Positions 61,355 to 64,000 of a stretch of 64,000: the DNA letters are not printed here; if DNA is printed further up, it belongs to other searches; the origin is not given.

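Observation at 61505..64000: Glycyl radical enzyme with an unusual ~215-residue N-terminal extension containing a beta-sandwich-like module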

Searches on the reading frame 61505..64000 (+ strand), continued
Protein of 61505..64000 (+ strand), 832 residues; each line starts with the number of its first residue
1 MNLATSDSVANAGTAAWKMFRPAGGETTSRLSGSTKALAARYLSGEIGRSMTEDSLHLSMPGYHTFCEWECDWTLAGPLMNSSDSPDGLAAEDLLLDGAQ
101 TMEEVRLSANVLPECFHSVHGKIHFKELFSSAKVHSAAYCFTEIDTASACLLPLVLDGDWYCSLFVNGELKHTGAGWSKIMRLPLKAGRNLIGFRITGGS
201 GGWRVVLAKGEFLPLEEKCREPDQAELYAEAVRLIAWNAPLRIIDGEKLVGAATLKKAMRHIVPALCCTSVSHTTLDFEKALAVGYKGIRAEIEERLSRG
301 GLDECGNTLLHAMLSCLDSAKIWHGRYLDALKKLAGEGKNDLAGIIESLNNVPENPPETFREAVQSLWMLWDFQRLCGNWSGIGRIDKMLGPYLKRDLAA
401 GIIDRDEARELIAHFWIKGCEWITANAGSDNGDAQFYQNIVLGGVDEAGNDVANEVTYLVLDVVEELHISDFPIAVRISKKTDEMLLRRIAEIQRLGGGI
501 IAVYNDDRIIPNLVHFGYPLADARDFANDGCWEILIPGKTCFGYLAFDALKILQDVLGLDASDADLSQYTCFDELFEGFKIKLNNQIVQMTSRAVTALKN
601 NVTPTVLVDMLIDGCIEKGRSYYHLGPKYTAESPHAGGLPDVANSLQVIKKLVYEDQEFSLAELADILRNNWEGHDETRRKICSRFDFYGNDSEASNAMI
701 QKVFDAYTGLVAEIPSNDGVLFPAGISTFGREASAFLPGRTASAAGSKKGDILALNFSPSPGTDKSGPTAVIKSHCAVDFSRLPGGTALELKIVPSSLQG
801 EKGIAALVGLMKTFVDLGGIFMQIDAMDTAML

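Call 43: predict_structure(alignment_id=A3)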
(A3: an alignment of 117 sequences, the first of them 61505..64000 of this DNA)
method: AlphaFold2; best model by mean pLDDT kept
length: 832 residues; sequences in the alignment: 117
mean_pLDDT: 85.8   pTM: 0.86
mean pLDDT of the five models: 85.8, 85.4, 85.0, 83.9, 83.3
residues with pLDDT >= 90: 490; 70-90: 198; 50-70: 104; < 50: 40
segments of 3 or more residues with pLDDT < 50: 1-8, 79-90, 131-134, 199-202, 427-434
pLDDT, mean of each block of 10 residues (from residue 1): 43 52 68 90 75 70 64 70 44 72 81 67 61 58 88 72 88 69 89 74 57 67 87 92 90 82 87 93 98 98 97 98 96 86 91 98 97 92 94 98 97 90 54 60 97 98 83 84 97 85 94 94 92 89 94 97 92 98 98 93 93 98 96 94 98 98 97 97 96 97 97 93 87 88 96 89 92 95 79 90 96 95 84 60
secondary structure, 60 per line:
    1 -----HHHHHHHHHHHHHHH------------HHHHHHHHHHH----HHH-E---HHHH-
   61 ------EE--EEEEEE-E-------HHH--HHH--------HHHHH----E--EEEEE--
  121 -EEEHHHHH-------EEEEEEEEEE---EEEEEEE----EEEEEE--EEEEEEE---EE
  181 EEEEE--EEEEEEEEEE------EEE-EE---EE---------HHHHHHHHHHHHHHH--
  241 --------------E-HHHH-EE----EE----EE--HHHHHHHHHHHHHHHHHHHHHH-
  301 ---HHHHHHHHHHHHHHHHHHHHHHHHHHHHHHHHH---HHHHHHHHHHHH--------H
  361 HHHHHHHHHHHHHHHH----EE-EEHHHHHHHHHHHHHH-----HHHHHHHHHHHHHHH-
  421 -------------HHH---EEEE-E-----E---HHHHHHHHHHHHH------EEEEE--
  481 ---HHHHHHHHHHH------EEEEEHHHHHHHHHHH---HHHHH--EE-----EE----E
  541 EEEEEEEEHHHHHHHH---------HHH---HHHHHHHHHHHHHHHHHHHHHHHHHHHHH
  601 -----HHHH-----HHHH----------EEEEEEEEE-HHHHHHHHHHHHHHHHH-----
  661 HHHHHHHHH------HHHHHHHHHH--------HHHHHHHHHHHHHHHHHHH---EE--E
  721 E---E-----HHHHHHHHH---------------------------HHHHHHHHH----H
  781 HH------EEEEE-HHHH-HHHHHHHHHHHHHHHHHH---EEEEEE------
elements in order (helices of 4 or more, strands of 3 or more residues): H6-20 H33-43 H56-59 E71-76 H102-106 E114-118 E122-124 H125-129 E137-146 E150-156 E161-166 E169-175 E179-185 E188-197 E204-206 H224-238 H257-260 H278-299 H304-336 H340-351 H360-376 H386-399 H405-419 E440-443 H455-467 E474-478 H484-494 E501-505 H506-516 H520-524 E540-548 H549-556 H572-600 H606-609 H615-618 E629-637 H639-655 H661-669 H676-685 H694-712 H731-739 H767-775 E789-793 H795-798 H800-817 E821-826

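Call 50: fold_search(model_id=the predicted structure, library=pdb)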
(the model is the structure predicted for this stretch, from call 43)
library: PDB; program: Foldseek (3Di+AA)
matches with E <= 10: 1254; with E <= 0.001: 67
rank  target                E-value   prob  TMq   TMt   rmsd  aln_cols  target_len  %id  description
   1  5i2g_B                1.5e-37  1.00  0.67  0.70   4.5       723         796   24  1,2-propanediol Dehydration in Roseburia inulinivorans; Structural Basis for Substrate and Enantiomer Selectivity (released 2016-06-01)
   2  5i2g_A                2.1e-37  1.00  0.67  0.70   4.6       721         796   24  1,2-propanediol Dehydration in Roseburia inulinivorans; Structural Basis for Substrate and Enantiomer Selectivity (released 2016-06-01)
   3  5i2a_B                2.8e-36  1.00  0.67  0.66   4.9       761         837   22  1,2-propanediol Dehydration in Roseburia inulinivorans; Structural Basis for Substrate and Enantiomer Selectivity (released 2016-06-01)
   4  9rcp_B                3.4e-36  1.00  0.66  0.69   4.6       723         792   25  1,2-propanediol dehydratase with 0.1 % 1,3-propanediol additive (released 2025-06-11)
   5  9rco_A                6.1e-36  1.00  0.66  0.69   4.5       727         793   25  1,2-propanediol dehydratase with 0.1 % glycerol additive (released 2025-06-11)
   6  1r8w_A                8.8e-36  1.00  0.66  0.70   4.6       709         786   24  Native structure of the B12-independent glycerol dehydratase from clostridium butyricum (released 2004-06-01)
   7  6vxc_A                9.2e-36  1.00  0.67  0.70   4.5       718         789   25  Crystal structure of hydroxyproline dehydratase (HypD) from Clostridioides difficile (released 2020-04-08)
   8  5i2a_A                1.5e-35  1.00  0.66  0.65   4.7       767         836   23  1,2-propanediol Dehydration in Roseburia inulinivorans; Structural Basis for Substrate and Enantiomer Selectivity (released 2016-06-01)
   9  9rcp_C                3.3e-35  1.00  0.66  0.69   4.4       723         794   25  1,2-propanediol dehydratase with 0.1 % 1,3-propanediol additive (released 2025-06-11)
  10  9rcq_A                4.5e-35  1.00  0.66  0.68   4.3       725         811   25  1,2-propanediol dehydratase with no ligand additives (released 2025-06-11)
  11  8iof_A                1.5e-33  1.00  0.67  0.71   4.0       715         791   22  Crystal structure of N-methyl-Cis-4-hydroxy-D-proline dehydratase in Clostridium sp. FS41 (released 2024-03-27)
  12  5fau_A                1.8e-33  1.00  0.67  0.70   4.2       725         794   22  wild-type choline TMA lyase in complex with choline (released 2016-09-28)
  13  5faw_A                2.7e-33  1.00  0.68  0.70   3.7       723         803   22  T502A mutant of choline TMA-lyase (released 2016-09-28)
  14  2f3o_A                2.7e-33  1.00  0.66  0.70   3.9       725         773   23  Crystal Structure of a glycyl radical enzyme from Archaeoglobus fulgidus (released 2006-03-07)
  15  5fay_A                3.5e-33  1.00  0.66  0.68   6.0       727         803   22  Y208F mutant of choline TMA-lyase (released 2016-09-28)
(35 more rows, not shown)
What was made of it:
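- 62150..64000 (+): The GRE catalytic core (residues 216-832), cut by the window end. It comprises the PFL-like barrel and the start of the glycyl-radical domain. The full-length AF2 model has pLDDT 85.8, and Foldseek matches 1,2-propanediol dehydratase, glycerol dehydratase, HypD and CutC at E 1e-37 to 1e-30 (calls 43, 50).
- On Glycyl radical enzyme superfamily: The AF2 model matches GRE structures at E 1e-37 (calls 43, 50).
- Closest known: B12-independent diol and glycerol dehydratase-type glycyl radical enzymes. Same: They share the ten-stranded barrel fold (Foldseek E 1e-37 to 1e-35, about 720 aligned columns; call 50).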

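Call 63: list_cluster_members(proteins=[P0008, P0003, P0005, P0001, P0009, P0125, P0010])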
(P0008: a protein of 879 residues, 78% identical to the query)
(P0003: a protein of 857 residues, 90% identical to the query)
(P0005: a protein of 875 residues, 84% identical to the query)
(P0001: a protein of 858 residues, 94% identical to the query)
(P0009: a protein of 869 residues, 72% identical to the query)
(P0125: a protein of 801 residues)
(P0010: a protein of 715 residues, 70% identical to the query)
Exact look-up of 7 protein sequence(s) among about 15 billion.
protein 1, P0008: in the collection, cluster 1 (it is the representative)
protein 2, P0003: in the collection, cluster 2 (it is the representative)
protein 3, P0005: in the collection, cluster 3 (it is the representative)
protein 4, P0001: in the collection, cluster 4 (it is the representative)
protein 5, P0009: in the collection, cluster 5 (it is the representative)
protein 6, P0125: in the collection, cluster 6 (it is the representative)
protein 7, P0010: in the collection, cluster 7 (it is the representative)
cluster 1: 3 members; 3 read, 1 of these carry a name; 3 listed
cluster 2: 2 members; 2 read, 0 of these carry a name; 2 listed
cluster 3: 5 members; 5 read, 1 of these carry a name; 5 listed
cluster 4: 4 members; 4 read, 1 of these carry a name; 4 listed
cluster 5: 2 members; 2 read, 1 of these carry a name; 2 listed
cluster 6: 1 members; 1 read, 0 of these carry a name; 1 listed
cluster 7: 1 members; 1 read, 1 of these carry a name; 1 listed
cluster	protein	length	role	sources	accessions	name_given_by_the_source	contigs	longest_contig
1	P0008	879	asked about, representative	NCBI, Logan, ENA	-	-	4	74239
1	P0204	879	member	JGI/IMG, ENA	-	formate C-acetyltransferase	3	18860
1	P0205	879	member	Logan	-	-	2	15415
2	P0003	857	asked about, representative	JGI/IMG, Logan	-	-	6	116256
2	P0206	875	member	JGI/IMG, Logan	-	-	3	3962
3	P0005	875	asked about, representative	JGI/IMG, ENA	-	-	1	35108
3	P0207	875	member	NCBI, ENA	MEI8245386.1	MAG: pyruvate formate lyase family protein [Lentisphaerota bacterium]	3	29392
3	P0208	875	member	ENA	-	-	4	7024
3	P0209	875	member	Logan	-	-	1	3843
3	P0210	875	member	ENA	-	-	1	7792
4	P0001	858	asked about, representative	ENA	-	-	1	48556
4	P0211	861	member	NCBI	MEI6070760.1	MAG: pyruvate formate lyase family protein, partial [Verrucomicrobiae bacterium]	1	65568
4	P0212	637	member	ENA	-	-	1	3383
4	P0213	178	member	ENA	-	-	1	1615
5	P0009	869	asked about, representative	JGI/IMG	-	-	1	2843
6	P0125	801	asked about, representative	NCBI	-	-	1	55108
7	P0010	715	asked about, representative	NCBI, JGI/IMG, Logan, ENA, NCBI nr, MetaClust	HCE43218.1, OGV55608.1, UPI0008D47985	MAG TPA: hypothetical protein DET40_06700 [Lentisphaeria bacterium] | MAG: hypothetical protein A2X45_01090 [Lentisphaerae bacterium GWF2_50_93] | status=active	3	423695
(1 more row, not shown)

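Call 71: find_encoding_contigs(protein=P0005, flank=8000, max_places=2)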
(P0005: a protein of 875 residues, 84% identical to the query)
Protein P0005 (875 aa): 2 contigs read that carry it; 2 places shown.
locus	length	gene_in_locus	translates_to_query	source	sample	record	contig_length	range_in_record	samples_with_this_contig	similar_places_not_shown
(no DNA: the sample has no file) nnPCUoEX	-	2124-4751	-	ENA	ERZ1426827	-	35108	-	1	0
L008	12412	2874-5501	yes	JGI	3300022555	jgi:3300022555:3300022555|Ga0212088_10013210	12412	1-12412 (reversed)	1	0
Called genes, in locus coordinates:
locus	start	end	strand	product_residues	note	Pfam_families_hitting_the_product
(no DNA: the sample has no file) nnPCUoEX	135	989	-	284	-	PF12833:HTH_18, PF00165:HTH_AraC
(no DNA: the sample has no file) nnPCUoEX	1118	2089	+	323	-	PF16912:Glu_dehyd_C, PF00107:ADH_zinc_N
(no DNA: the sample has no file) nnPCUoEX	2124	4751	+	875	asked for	PF02901:PFL-like, PF01228:Gly_radical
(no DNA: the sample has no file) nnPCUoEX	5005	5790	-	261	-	PF02311:AraC_binding (weak), PF07883:Cupin_2 (faint), PF00165:HTH_AraC (weak), PF12833:HTH_18, PF00165:HTH_AraC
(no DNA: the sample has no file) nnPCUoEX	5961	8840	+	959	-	PF17132:Glyco_hydro_106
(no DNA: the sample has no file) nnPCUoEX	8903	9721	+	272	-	-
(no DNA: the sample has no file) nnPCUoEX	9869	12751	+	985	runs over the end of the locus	PF02018:CBM_4_9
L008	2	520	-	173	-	?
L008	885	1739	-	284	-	PF12833:HTH_18, PF00165:HTH_AraC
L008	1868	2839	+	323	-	PF16912:Glu_dehyd_C, PF00107:ADH_zinc_N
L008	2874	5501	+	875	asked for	PF02901:PFL-like, PF01228:Gly_radical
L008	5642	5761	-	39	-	-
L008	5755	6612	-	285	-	PF02311:AraC_binding (weak), PF07883:Cupin_2 (faint), PF00165:HTH_AraC (weak), PF12833:HTH_18, PF00165:HTH_AraC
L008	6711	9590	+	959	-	PF17132:Glyco_hydro_106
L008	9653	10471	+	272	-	-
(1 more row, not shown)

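Call 72: find_encoding_contigs(protein=P0002, flank=8000, max_places=2)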
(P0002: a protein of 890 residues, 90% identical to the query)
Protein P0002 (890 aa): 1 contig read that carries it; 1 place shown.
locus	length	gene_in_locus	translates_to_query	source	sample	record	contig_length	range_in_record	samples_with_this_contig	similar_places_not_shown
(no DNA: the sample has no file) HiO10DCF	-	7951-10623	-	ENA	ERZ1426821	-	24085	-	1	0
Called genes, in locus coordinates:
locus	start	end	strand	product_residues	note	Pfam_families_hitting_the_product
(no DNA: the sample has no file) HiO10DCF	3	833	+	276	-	?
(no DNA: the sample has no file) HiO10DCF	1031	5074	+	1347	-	PF02018:CBM_4_9 (weak)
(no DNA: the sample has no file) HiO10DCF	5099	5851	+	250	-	PF03629:SASA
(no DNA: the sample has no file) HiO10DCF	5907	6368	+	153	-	PF25788:Ig_Rha78A_N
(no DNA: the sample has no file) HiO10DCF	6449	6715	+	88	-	-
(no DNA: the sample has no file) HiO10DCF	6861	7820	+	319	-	PF04616:Glyco_hydro_43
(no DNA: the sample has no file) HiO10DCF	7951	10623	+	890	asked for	PF02901:PFL-like, PF01228:Gly_radical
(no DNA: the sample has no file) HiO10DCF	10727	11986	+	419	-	-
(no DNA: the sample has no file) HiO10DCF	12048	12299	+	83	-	PF03629:SASA (faint)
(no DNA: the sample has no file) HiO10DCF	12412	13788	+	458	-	-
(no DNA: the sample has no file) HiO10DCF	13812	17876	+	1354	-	PF02018:CBM_4_9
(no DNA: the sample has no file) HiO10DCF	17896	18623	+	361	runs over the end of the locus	PF00144:Beta-lactamase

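Call 73: find_encoding_contigs(protein=P0086, flank=8000, max_places=2)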
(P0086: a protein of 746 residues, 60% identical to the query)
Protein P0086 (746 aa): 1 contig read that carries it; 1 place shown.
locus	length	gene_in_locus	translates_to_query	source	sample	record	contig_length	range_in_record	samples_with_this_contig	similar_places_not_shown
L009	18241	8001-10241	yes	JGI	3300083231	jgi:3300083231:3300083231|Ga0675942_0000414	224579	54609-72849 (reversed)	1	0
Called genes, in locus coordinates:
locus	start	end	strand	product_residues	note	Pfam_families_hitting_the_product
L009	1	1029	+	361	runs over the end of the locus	PF20030:bpMoxR, PF07726:AAA_3, PF07728:AAA_5, PF17863:AAA_lid_2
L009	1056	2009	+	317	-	PF01882:DUF58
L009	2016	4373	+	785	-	PF07584:BatA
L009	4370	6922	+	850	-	-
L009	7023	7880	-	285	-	PF00165:HTH_AraC, PF12833:HTH_18, PF00165:HTH_AraC (weak)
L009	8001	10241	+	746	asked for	PF02901:PFL-like, PF01228:Gly_radical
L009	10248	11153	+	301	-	PF13353:Fer4_12 (weak), PF12838:Fer4_7 (faint), PF13237:Fer4_10, PF00037:Fer4 (weak), PF12837:Fer4_6 (faint), PF13183:Fer4_8 (faint), PF13187:Fer4_9 (weak), PF04055:Radical_SAM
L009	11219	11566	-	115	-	PF13719:Zn_ribbon_5 (weak)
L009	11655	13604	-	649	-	PF16126:DUF4838 (faint)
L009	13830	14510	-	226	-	-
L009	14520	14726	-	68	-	-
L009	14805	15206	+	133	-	-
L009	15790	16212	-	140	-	-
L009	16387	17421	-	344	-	PF13229:Beta_helix (weak)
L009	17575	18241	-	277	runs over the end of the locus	PF02633:Creatininase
